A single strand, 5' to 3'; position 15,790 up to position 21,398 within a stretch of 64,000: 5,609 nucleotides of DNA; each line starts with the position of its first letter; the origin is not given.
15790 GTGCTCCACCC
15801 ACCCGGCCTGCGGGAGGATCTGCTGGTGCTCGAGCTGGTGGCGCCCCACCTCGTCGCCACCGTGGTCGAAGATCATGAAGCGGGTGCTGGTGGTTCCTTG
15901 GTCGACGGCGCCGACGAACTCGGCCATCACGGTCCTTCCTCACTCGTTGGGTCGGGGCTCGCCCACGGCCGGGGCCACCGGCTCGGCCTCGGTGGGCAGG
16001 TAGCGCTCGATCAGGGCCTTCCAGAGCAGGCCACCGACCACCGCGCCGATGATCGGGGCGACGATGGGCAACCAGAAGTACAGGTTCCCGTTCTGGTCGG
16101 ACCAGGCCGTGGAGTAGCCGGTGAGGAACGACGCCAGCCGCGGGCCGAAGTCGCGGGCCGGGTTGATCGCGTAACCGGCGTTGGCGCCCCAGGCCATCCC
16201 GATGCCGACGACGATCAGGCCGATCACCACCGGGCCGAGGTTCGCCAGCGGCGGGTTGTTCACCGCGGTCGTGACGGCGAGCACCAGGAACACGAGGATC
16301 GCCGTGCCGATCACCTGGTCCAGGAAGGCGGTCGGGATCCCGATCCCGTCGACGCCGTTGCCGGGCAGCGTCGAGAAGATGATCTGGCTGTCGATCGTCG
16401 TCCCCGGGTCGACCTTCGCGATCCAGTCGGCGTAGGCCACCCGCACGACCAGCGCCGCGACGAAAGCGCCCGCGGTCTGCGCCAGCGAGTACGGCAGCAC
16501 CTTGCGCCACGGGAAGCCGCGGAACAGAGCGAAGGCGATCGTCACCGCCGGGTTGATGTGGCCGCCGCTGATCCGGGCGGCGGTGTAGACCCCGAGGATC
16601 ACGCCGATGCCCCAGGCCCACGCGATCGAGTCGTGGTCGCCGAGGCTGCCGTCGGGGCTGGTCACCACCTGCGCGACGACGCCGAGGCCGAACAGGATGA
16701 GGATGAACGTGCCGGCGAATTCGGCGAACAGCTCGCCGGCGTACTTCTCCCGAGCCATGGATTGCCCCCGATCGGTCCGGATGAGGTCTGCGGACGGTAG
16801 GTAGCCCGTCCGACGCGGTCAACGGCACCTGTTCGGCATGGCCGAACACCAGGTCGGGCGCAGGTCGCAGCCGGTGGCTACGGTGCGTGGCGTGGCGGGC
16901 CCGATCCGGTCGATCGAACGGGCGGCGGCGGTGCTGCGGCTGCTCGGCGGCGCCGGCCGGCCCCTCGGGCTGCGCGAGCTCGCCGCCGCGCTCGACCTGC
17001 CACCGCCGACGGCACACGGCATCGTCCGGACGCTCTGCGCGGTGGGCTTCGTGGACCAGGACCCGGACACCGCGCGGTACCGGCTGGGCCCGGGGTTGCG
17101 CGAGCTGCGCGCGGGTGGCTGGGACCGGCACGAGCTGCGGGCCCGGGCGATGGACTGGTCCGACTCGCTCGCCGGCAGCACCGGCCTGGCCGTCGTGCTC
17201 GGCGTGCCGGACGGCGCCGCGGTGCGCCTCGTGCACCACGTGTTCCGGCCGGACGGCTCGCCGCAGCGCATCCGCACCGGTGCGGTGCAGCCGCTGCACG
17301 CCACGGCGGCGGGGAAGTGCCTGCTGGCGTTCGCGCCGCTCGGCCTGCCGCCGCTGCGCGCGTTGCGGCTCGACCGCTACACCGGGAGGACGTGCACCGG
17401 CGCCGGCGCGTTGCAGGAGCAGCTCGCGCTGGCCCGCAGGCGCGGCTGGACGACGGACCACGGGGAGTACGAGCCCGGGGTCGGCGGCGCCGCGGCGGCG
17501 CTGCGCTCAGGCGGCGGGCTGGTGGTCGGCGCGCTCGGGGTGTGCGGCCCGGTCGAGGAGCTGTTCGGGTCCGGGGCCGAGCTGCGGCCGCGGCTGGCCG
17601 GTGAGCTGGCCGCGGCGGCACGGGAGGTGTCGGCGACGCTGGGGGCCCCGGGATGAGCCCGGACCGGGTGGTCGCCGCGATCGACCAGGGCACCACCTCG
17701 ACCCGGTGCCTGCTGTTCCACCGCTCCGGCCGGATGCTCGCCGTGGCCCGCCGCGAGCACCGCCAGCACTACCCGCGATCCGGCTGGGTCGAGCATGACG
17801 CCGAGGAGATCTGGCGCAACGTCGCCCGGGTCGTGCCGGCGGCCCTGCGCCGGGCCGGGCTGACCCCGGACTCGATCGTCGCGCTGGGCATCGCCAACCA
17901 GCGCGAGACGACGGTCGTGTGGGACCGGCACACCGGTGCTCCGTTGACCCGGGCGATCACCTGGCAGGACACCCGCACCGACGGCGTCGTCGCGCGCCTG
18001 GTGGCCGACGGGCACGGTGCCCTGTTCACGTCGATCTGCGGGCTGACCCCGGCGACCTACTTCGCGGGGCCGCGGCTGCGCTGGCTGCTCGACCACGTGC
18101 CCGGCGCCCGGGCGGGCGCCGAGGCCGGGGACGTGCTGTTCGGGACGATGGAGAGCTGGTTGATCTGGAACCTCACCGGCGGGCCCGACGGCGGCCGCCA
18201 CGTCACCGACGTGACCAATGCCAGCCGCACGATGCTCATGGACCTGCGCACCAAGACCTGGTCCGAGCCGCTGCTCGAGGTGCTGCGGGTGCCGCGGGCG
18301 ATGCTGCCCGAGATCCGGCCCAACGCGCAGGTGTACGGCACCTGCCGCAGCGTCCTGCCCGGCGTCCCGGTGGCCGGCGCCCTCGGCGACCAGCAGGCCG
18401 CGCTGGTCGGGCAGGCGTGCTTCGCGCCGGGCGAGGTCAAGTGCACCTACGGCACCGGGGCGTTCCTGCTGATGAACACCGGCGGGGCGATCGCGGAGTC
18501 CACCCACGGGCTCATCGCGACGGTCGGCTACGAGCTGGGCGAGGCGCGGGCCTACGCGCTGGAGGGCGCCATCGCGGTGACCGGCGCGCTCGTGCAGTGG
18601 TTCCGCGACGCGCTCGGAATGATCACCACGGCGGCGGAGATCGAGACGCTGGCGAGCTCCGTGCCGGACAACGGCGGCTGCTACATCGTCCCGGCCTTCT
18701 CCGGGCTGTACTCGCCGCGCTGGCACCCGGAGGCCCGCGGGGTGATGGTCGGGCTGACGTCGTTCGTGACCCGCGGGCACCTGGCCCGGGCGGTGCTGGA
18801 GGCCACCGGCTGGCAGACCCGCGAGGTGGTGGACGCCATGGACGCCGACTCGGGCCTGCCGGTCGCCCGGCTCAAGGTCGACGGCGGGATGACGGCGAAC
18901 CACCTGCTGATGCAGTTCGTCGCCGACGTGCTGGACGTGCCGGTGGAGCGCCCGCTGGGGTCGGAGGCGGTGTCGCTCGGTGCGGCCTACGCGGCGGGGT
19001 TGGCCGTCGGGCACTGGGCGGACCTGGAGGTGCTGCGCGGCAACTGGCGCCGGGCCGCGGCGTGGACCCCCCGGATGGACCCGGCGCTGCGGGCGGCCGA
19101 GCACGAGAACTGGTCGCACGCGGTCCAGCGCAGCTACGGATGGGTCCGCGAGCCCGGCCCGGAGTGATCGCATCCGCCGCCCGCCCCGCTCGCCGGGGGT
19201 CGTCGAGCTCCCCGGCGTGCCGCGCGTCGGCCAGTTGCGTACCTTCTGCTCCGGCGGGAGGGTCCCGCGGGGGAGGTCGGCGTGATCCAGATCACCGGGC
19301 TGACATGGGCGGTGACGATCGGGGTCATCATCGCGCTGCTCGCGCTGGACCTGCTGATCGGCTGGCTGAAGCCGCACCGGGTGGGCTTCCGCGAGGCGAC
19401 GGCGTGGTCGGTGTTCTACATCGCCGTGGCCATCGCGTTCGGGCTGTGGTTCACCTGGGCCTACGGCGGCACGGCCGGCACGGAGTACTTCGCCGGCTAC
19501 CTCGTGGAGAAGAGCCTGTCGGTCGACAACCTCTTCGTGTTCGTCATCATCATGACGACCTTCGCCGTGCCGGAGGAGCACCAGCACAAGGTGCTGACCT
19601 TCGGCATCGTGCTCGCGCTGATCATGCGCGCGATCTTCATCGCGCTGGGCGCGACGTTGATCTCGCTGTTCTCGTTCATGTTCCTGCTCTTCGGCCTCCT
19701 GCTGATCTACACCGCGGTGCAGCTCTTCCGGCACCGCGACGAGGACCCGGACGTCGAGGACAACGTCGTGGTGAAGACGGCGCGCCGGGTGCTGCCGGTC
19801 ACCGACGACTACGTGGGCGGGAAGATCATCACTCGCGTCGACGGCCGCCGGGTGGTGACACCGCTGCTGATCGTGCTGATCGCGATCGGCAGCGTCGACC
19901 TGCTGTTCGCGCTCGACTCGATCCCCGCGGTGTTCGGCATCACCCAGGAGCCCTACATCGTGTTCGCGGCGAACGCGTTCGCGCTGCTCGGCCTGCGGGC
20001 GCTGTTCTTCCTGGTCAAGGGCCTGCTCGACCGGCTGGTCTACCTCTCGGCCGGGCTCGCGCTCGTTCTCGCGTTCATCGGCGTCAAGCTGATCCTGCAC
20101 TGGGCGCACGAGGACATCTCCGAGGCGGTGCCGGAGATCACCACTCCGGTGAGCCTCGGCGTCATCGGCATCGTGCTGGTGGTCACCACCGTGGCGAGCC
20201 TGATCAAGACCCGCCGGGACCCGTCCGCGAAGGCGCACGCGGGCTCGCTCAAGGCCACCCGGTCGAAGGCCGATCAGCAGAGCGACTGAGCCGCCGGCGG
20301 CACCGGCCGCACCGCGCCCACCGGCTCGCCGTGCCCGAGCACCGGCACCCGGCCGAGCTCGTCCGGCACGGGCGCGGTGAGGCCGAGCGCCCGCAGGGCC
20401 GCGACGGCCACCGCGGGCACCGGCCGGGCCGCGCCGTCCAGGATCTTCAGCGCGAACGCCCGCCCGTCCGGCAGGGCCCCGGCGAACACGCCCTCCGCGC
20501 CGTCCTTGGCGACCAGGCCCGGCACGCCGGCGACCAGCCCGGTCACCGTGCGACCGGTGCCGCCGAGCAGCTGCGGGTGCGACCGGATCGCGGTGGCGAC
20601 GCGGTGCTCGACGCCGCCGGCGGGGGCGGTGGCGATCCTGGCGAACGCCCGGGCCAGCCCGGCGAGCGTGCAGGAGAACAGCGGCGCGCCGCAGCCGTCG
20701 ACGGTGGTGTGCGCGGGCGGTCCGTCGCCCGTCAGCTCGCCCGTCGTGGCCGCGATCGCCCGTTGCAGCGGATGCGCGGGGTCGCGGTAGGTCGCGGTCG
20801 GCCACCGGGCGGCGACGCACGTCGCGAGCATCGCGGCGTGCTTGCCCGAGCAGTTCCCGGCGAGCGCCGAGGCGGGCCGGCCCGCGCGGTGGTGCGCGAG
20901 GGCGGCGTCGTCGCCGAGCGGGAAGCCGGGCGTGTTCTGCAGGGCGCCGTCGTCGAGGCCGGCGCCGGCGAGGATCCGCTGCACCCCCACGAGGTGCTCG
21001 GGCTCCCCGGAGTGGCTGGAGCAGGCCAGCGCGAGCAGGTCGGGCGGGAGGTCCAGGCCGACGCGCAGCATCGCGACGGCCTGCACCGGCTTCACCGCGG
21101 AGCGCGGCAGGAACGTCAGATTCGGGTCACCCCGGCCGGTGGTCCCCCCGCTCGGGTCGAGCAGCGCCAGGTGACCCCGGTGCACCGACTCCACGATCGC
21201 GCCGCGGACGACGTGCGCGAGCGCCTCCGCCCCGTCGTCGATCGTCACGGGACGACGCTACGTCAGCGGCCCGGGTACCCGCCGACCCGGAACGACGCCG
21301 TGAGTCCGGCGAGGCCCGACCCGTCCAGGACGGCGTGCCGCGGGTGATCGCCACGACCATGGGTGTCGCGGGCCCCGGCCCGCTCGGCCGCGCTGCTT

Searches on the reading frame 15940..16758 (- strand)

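Call 67: search_protein_families(library=pfam, proteins=[window:15940-16758:-], max_evalue=0.00001)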
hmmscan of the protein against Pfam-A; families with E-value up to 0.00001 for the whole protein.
window:15940-16758:- (272 aa): 1 family
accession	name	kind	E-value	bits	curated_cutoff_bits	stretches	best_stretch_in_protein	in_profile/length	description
PF00230.25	MIP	-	1.3e-47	162.9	25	1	6-245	7-221/222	Major intrinsic protein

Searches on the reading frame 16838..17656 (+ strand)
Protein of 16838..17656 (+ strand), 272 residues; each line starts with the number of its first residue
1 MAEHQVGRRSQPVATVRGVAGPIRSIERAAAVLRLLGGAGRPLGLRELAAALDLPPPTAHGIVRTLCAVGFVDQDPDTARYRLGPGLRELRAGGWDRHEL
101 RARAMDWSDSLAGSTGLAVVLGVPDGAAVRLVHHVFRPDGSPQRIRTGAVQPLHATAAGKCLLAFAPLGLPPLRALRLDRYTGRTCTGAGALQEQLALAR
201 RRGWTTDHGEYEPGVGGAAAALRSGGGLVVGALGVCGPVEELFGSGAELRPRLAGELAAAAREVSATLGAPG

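Call 67: search_protein_families(library=pfam, proteins=[window:16838-17656:+], max_evalue=0.00001)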
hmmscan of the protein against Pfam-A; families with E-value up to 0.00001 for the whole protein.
window:16838-17656:+ (272 aa): 2 families
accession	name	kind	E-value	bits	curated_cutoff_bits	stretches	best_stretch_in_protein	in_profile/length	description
PF01614.24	IclR_C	-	1.1e-26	93.9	24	1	96-265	5-173/174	Bacterial transcriptional regulator IclR C-terminal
PF09339.16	HTH_IclR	-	2.8e-16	59.5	22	1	25-76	1-52/52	IclR helix-turn-helix domain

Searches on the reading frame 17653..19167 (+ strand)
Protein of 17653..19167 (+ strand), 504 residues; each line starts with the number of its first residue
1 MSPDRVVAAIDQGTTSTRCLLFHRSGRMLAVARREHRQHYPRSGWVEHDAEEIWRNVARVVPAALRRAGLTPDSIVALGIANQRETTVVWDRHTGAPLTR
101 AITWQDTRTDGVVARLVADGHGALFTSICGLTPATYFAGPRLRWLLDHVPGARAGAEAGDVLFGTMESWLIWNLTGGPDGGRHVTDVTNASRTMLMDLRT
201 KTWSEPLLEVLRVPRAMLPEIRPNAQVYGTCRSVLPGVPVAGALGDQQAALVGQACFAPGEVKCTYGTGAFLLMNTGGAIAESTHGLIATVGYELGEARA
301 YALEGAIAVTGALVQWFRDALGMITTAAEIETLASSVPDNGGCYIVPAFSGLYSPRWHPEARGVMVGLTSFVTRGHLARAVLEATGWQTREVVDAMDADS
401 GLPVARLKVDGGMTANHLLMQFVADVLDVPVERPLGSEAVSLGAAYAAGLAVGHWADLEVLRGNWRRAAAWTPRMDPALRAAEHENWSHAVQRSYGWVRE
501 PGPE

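Call 68: search_protein_families(library=pfam, proteins=[window:17653-19167:+], max_evalue=0.00001)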
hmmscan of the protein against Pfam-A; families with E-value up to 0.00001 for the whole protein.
window:17653-19167:+ (504 aa): 2 families
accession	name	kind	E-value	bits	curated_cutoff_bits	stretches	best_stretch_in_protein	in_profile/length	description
PF00370.27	FGGY_N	-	9.6e-68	228.8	28.8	1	7-253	2-245/245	FGGY family of carbohydrate kinases, N-terminal domain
PF02782.22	FGGY_C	-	3.4e-44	151.4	27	1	263-451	2-197/198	FGGY family of carbohydrate kinases, C-terminal domain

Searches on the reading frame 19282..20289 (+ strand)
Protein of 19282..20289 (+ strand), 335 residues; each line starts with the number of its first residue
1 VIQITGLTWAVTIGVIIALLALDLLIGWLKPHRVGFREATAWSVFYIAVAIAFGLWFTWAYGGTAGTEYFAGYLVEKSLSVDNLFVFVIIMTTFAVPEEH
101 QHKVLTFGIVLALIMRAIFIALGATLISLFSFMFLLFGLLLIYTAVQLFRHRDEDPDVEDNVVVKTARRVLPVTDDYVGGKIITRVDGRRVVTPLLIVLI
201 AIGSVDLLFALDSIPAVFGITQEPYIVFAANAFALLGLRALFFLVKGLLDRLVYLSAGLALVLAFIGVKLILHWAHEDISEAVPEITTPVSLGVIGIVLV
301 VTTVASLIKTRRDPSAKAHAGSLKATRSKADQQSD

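Call 68: search_protein_families(library=pfam, proteins=[window:19282-20289:+], max_evalue=0.00001)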
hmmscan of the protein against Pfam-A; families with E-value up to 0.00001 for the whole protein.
window:19282-20289:+ (335 aa): 1 family
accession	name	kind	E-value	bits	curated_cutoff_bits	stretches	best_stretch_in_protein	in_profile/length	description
PF03741.22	TerC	-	7.9e-51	172.7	27.8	1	70-273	1-177/178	Integral membrane protein TerC family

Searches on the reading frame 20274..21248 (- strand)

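Call 68: search_protein_families(library=pfam, proteins=[window:20274-21248:-], max_evalue=0.00001)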
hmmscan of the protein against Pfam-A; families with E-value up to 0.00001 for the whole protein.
window:20274-21248:- (324 aa): 1 family
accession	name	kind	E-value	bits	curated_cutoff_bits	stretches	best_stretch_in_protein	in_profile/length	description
PF06089.17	Asparaginase_II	-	4.2e-97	325.4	25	1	12-314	2-321/322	L-asparaginase II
